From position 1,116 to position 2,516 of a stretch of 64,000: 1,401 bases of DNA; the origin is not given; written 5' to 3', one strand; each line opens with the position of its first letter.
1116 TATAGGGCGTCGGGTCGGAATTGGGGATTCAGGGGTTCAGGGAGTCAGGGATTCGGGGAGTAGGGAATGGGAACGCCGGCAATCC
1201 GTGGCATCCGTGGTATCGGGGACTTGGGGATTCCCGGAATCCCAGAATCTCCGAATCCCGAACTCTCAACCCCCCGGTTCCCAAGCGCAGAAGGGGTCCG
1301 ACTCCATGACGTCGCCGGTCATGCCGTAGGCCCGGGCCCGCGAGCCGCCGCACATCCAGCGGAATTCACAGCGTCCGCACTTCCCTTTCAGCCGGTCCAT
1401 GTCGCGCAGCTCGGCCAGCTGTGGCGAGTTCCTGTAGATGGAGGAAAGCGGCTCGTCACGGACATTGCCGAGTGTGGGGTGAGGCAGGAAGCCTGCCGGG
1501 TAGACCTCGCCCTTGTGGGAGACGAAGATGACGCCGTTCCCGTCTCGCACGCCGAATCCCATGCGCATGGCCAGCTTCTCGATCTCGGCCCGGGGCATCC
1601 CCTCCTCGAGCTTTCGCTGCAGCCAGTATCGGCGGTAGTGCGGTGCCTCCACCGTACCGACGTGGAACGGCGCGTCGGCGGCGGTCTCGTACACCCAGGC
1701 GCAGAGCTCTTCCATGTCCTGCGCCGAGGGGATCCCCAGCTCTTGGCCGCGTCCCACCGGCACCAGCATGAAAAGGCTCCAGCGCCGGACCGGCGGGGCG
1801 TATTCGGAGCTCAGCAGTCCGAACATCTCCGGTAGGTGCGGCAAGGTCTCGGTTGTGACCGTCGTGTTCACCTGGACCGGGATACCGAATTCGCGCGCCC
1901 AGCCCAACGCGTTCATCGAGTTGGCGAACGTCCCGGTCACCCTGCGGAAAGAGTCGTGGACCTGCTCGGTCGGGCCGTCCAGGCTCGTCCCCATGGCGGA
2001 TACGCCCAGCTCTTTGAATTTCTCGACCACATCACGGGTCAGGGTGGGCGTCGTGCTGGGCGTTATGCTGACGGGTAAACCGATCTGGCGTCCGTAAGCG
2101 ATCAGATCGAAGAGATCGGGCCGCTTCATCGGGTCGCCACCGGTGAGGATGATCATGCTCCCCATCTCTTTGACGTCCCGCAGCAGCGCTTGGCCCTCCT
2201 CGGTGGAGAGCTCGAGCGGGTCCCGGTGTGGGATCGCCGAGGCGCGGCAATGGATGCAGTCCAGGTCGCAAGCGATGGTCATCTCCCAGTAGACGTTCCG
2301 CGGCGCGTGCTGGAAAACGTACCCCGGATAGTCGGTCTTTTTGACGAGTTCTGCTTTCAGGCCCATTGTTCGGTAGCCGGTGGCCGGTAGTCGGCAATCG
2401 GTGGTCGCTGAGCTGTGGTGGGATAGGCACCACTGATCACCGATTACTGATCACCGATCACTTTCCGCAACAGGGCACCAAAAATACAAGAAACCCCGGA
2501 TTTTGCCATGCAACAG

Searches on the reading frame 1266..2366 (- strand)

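Call 15: search_protein_families(library=pfam, proteins=[window:1266-2366:-])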
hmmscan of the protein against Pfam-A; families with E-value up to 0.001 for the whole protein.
window:1266-2366:- (366 aa): 2 families
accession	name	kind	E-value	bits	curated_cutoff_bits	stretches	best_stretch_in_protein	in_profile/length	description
PF04055.27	Radical_SAM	-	6.6e-22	78.9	29.5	1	28-181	2-162/166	Radical SAM superfamily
PF13186.11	SPASM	-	1.6e-05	25.5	21.5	1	278-334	6-67/67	Iron-sulfur cluster-binding domain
